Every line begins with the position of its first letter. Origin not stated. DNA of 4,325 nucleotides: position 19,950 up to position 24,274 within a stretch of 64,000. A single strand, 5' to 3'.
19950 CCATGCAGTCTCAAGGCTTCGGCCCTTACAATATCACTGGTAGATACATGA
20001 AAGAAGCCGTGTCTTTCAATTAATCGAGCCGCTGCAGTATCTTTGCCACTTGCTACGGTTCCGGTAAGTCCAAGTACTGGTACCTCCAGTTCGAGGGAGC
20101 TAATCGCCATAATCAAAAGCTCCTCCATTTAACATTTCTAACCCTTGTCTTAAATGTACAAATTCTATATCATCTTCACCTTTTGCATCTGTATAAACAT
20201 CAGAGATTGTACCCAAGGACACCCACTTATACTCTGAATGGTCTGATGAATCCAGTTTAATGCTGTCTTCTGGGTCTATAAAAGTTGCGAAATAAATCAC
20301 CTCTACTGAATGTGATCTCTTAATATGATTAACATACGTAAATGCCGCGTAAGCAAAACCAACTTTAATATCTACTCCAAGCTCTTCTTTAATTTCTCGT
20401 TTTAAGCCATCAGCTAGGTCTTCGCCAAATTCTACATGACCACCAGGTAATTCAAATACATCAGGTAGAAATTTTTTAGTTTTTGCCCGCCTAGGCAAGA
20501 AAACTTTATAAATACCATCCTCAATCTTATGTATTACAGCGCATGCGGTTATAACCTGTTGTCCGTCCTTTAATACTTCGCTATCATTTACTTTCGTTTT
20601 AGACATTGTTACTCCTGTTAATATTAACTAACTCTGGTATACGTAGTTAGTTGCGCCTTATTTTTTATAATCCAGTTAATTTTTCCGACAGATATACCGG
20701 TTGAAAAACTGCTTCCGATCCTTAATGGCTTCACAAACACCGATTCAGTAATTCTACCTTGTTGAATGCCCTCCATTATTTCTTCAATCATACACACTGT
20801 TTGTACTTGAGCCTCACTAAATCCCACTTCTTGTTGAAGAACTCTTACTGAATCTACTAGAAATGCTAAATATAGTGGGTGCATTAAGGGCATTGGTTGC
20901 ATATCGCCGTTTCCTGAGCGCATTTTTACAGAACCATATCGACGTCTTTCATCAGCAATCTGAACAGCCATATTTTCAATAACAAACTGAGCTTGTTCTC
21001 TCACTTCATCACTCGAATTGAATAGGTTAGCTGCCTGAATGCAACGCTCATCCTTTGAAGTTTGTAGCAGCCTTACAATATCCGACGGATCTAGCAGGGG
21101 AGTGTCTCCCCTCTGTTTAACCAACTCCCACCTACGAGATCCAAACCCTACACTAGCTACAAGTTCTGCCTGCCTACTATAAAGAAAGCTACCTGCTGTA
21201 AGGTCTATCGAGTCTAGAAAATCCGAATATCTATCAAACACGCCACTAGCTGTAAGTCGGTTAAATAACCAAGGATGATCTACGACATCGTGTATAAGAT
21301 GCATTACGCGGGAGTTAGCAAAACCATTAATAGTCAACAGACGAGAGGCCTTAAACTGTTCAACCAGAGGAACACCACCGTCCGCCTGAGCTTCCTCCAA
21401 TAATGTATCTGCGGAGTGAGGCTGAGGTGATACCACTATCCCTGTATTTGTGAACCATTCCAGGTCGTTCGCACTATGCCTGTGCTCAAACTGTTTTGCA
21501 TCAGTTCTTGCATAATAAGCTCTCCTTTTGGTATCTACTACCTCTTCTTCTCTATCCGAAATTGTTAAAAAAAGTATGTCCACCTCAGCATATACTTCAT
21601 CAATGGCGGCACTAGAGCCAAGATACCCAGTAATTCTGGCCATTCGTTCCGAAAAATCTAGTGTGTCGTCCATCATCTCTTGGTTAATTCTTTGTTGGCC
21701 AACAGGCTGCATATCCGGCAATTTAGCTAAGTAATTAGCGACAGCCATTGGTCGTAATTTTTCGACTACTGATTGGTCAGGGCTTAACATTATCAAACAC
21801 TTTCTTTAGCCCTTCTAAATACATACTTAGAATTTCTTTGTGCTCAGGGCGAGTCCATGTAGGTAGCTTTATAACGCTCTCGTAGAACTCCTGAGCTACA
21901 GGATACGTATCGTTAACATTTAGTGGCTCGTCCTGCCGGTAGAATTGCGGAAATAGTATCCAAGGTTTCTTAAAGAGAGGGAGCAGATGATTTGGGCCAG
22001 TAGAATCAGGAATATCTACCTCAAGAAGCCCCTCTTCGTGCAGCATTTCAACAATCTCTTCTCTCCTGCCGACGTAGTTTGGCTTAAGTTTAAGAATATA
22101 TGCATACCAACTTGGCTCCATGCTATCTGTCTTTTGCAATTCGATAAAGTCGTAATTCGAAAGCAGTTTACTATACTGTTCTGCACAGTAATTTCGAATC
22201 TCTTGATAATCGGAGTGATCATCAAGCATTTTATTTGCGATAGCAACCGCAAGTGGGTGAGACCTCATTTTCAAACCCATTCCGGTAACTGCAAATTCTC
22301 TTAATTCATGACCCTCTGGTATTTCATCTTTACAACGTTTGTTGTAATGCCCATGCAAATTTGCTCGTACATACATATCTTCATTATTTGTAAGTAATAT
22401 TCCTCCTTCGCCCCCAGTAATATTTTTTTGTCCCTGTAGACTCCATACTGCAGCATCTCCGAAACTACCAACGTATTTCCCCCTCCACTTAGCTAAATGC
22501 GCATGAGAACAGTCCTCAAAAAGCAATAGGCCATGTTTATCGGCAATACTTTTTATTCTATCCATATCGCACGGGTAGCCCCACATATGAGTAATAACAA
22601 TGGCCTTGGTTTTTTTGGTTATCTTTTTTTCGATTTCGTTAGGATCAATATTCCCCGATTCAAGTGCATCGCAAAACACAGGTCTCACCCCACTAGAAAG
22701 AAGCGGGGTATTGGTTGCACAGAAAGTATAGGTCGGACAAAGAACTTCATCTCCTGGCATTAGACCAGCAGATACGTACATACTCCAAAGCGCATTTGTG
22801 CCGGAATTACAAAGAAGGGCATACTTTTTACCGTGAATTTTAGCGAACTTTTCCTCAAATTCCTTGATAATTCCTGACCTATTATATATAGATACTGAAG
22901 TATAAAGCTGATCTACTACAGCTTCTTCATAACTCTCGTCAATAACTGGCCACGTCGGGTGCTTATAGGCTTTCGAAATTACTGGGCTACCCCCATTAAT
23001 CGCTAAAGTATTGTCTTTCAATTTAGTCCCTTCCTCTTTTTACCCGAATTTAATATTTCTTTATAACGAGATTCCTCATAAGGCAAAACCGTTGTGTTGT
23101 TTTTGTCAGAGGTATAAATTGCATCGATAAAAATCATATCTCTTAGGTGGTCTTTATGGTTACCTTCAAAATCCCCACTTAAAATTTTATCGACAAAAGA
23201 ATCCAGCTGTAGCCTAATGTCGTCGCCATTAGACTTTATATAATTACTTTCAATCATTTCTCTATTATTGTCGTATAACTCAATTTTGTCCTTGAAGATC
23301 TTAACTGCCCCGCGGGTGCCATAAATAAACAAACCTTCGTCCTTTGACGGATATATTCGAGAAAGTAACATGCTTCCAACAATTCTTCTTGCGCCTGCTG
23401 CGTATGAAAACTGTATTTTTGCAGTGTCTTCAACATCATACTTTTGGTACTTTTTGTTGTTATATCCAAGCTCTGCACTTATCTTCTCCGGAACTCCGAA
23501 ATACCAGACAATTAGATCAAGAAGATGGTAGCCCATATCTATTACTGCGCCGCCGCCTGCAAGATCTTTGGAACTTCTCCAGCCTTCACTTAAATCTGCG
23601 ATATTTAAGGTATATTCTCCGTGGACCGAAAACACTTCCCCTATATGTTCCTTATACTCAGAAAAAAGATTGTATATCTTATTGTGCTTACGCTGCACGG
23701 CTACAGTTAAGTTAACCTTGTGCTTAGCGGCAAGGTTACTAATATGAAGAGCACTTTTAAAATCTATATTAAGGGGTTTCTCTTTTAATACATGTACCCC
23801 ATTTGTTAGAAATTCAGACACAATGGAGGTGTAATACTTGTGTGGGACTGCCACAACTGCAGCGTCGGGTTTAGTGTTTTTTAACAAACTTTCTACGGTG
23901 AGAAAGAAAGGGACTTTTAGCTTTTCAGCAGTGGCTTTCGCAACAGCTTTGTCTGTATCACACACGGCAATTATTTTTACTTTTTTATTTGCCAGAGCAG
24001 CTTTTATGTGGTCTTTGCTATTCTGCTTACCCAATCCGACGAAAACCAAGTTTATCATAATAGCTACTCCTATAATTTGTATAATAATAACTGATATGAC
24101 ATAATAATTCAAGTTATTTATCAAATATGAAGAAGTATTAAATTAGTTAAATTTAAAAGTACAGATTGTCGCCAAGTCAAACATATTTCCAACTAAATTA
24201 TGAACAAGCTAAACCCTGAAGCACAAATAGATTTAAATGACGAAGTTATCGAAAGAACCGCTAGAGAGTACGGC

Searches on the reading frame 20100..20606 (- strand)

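Call 49: search_protein_families(library=pfam, proteins=[window:20100-20606:-], max_evalue=0.0001)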
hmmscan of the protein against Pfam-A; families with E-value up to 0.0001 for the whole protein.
window:20100-20606:- (168 aa): 1 family
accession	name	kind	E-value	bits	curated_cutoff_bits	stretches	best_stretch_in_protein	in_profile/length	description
PF00293.34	NUDIX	-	1.5e-15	57.8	21.1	1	28-134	10-118/134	NUDIX domain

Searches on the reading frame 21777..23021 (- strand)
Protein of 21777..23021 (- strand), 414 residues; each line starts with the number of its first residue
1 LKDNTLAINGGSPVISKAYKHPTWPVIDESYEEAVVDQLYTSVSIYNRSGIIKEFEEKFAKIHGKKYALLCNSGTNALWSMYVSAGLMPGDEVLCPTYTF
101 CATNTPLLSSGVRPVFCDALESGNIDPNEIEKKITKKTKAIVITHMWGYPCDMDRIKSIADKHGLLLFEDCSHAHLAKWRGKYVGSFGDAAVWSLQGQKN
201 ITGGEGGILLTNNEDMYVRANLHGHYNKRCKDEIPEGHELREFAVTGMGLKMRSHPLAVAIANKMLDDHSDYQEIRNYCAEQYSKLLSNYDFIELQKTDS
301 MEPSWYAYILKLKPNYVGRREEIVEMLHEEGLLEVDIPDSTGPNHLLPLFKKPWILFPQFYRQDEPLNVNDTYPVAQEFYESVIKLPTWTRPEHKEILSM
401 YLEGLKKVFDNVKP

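Call 49: search_protein_families(library=pfam, proteins=[window:21777-23021:-], max_evalue=0.0001)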
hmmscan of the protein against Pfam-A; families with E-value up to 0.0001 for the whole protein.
window:21777-23021:- (414 aa): 4 families
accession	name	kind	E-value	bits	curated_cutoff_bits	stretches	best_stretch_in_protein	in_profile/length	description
PF01041.23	DegT_DnrJ_EryC1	-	1.4e-70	238.8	19.8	1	37-392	12-347/360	DegT/DnrJ/EryC1/StrS aminotransferase family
PF00155.27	Aminotran_1_2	-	9.4e-13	48.5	19.7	1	43-177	35-192/361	Aminotransferase class I and II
PF01212.27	Beta_elim_lyase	-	5.7e-08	32.9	27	1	46-214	28-214/288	Beta-eliminating lyase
PF01053.26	Cys_Met_Meta_PP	-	3.6e-06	26.2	27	1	45-170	45-173/381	Cys/Met metabolism PLP-dependent enzyme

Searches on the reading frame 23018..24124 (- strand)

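Call 49: search_protein_families(library=pfam, proteins=[window:23018-24124:-], max_evalue=0.0001)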
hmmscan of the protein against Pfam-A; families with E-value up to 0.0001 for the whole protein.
window:23018-24124:- (368 aa): 3 families
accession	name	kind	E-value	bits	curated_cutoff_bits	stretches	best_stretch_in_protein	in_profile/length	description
PF01408.29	GFO_IDH_MocA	-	3.3e-21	76.6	24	1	24-142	1-119/120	Oxidoreductase family, NAD-binding Rossmann fold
PF22725.1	GFO_IDH_MocA_C3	-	1.1e-19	71.1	27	1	160-274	12-123/124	GFO/IDH/MocA C-terminal domain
PF02894.22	GFO_IDH_MocA_C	-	2.6e-15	57.3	22.9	1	160-345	8-215/218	Oxidoreductase family, C-terminal alpha/beta domain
